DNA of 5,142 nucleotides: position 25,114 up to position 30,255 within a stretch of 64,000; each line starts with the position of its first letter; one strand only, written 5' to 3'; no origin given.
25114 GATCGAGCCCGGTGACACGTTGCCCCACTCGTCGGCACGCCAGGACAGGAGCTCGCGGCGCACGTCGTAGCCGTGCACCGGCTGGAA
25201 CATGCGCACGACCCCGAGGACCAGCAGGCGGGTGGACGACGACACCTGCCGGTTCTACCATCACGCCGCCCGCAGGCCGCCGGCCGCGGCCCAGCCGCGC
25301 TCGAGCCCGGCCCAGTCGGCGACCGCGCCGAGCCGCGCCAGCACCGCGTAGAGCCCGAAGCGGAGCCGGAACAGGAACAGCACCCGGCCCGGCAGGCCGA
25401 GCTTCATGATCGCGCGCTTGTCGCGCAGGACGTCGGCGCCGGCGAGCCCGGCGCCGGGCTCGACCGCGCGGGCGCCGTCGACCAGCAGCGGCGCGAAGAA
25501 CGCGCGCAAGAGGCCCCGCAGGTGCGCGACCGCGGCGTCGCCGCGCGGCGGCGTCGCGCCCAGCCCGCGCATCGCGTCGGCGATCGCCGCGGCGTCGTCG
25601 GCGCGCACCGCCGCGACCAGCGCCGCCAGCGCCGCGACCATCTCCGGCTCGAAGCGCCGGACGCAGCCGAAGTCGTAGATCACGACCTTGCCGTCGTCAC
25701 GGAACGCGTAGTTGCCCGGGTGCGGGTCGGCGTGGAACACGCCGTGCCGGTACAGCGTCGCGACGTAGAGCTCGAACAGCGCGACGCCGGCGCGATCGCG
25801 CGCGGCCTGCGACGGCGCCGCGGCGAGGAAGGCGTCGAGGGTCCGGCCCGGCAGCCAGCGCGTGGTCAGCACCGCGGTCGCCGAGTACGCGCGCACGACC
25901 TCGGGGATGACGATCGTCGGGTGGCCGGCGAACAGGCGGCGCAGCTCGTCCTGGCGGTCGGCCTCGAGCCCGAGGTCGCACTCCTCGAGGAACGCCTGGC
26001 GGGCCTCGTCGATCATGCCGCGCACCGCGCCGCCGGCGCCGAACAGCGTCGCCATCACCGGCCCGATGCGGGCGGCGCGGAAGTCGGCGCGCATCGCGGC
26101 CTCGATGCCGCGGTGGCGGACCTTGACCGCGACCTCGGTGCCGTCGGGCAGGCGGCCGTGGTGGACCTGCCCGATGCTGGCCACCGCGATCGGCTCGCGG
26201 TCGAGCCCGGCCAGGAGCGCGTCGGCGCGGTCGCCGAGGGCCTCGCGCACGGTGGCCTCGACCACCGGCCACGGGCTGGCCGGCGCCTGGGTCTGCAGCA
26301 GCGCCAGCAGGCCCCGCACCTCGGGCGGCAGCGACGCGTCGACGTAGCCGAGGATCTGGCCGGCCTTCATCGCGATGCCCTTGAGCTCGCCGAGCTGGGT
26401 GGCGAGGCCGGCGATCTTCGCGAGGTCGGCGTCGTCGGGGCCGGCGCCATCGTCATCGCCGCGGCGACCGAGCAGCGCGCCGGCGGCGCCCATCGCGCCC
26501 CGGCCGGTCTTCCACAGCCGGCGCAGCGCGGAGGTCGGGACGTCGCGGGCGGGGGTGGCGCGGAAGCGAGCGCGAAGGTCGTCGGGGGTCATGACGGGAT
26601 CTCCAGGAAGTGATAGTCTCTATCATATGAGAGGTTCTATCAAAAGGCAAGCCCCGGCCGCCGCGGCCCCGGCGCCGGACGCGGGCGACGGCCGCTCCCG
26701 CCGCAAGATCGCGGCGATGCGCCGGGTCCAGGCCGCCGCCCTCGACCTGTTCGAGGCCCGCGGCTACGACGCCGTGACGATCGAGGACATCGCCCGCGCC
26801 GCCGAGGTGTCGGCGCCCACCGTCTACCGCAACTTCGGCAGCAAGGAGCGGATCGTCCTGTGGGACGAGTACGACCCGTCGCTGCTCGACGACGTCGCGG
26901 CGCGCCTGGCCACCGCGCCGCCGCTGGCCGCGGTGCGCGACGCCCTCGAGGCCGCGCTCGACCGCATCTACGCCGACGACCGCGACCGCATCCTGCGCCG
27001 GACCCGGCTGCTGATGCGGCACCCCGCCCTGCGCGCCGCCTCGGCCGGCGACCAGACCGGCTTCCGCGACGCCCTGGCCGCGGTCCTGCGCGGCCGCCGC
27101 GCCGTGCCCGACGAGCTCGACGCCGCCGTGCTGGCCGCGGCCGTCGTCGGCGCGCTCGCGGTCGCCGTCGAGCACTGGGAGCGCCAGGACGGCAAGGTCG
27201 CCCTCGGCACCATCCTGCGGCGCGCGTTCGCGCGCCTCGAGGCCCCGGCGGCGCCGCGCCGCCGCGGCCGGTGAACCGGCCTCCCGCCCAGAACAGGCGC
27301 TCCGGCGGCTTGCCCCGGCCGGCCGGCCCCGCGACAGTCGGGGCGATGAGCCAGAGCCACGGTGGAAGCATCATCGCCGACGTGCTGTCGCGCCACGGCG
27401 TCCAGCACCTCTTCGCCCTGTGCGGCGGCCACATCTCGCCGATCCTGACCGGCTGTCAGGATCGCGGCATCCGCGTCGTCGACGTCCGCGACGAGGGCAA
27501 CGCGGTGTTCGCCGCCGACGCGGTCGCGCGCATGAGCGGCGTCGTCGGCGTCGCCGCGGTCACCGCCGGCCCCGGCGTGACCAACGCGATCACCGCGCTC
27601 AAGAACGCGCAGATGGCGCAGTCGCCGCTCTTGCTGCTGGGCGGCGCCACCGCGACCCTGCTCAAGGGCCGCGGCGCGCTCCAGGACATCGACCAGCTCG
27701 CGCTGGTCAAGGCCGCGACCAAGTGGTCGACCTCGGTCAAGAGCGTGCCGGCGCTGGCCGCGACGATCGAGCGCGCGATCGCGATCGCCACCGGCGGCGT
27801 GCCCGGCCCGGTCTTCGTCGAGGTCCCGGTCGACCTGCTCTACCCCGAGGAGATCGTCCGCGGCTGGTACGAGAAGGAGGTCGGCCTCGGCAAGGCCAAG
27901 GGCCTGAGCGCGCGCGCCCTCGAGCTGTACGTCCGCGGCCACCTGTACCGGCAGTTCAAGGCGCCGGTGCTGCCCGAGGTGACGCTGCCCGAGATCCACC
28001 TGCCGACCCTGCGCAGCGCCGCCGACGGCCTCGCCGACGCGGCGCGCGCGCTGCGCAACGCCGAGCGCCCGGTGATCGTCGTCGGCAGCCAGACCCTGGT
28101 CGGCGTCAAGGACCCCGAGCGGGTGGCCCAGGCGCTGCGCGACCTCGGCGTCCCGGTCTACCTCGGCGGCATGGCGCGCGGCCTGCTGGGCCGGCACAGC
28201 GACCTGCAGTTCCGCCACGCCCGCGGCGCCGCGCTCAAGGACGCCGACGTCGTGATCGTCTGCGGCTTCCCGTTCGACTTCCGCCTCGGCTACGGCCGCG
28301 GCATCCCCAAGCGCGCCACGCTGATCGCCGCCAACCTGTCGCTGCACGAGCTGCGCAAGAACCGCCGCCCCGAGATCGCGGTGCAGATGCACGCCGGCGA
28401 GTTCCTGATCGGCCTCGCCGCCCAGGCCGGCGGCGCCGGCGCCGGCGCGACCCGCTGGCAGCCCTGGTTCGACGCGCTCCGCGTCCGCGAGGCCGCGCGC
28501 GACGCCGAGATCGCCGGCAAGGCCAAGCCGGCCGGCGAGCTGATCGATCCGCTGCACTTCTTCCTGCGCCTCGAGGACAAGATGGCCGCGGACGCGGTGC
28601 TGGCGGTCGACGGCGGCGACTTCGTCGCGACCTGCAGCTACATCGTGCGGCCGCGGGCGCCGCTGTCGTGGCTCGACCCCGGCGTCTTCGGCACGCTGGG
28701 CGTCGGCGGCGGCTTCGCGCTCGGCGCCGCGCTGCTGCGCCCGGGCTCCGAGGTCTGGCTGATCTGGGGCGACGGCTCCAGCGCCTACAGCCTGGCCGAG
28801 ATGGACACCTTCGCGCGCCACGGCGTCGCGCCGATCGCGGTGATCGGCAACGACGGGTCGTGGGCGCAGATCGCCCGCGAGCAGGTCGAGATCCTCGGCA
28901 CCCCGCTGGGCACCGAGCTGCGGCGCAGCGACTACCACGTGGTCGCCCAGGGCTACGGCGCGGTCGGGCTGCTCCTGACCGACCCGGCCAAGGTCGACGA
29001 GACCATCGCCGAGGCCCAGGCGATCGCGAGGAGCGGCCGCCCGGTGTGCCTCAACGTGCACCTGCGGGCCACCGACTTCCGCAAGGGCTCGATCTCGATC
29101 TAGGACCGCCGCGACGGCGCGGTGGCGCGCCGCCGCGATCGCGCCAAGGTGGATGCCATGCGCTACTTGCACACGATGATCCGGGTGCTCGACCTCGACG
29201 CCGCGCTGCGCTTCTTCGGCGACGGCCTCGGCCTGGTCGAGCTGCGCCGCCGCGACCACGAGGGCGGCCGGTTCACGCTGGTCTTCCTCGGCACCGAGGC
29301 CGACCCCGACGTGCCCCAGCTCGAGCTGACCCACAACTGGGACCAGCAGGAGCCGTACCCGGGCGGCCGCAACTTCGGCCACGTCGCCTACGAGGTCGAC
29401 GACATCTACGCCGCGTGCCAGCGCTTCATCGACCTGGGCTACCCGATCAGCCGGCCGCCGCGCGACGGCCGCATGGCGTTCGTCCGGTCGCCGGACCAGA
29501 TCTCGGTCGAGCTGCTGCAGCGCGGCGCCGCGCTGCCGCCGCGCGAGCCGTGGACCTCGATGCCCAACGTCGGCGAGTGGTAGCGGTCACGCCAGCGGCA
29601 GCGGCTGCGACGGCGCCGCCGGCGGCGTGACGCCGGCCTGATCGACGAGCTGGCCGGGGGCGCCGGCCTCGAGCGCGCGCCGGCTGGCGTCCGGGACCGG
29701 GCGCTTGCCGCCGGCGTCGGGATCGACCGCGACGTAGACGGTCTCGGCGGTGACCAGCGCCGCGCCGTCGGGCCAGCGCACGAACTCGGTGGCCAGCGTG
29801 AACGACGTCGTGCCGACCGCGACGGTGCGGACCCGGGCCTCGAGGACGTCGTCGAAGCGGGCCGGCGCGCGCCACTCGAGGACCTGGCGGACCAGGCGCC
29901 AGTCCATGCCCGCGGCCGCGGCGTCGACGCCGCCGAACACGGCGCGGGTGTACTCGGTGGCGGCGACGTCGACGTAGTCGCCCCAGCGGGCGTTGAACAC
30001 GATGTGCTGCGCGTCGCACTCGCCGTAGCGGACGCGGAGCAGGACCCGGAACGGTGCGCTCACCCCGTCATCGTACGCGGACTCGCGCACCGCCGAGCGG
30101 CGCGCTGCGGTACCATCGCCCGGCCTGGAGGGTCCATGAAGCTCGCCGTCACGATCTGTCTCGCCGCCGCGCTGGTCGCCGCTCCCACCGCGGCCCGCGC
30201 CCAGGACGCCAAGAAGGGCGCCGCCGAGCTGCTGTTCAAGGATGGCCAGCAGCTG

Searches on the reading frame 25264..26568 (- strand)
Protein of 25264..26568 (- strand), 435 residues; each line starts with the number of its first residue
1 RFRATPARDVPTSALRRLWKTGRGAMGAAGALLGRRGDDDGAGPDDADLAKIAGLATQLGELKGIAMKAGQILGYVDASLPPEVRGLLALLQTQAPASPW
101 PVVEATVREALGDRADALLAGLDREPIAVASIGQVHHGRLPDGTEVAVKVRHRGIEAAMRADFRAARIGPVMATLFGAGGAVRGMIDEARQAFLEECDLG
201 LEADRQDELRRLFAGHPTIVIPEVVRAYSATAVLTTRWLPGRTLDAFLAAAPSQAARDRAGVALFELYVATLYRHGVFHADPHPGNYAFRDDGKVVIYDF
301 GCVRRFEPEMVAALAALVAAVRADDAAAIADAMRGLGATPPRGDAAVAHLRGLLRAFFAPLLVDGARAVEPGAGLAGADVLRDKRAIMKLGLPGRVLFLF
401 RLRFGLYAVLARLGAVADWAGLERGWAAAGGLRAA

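Call 62: search_protein_families(library=pfam, proteins=[window:25264-26568:-], max_evalue=0.0001)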
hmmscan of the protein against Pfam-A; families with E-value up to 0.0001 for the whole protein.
window:25264-26568:- (435 aa): 1 family
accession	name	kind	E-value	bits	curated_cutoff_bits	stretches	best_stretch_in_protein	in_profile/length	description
PF03109.22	ABC1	-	3.6e-57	193.7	22.9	1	91-331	2-242/244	ABC1 atypical kinase-like domain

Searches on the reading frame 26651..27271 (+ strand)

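Call 62: search_protein_families(library=pfam, proteins=[window:26651-27271:+], max_evalue=0.0001)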
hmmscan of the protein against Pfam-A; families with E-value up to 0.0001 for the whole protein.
window:26651-27271:+ (207 aa): 2 families
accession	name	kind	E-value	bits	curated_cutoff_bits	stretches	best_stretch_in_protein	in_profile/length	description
PF00440.29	TetR_N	-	1.5e-16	60.3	24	1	28-69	3-44/47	Bacterial regulatory proteins, tetR family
PF17754.6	TetR_C_14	-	2.1e-15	57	22.7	1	90-199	2-110/112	MftR C-terminal domain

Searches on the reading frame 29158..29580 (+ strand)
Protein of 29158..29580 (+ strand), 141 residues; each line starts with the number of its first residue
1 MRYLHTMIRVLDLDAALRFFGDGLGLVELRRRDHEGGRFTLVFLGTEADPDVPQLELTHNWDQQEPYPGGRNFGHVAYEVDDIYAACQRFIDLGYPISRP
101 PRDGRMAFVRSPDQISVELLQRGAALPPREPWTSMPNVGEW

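Call 62: search_protein_families(library=pfam, proteins=[window:29158-29580:+], max_evalue=0.0001)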
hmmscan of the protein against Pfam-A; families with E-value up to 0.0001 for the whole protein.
window:29158-29580:+ (141 aa): 3 families
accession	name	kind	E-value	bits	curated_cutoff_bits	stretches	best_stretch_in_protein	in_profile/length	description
PF00903.31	Glyoxalase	-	2.8e-15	57.2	20.6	1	4-119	3-121/121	Glyoxalase/Bleomycin resistance protein/Dioxygenase superfamily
PF13669.12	Glyoxalase_4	-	1.6e-12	48.1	27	1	5-105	2-102/109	Glyoxalase/Bleomycin resistance protein/Dioxygenase superfamily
PF22677.2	Ble-like_N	-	3e-05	24.1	24.5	0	2-26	1-25/41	Bleomycin resistance protein-like N-terminal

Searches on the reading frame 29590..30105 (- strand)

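Call 62: search_protein_families(library=pfam, proteins=[window:29590-30105:-], max_evalue=0.0001)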
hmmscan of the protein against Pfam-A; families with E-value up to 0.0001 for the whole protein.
window:29590-30105:- (172 aa): 2 families
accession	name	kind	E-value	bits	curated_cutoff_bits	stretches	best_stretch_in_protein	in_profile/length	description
PF13279.12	4HBT_2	-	1.7e-07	32.1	25.5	1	25-144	1-121/122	Thioesterase-like superfamily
PF03061.28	4HBT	-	2.6e-05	24.9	20.6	1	35-110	3-72/79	Thioesterase superfamily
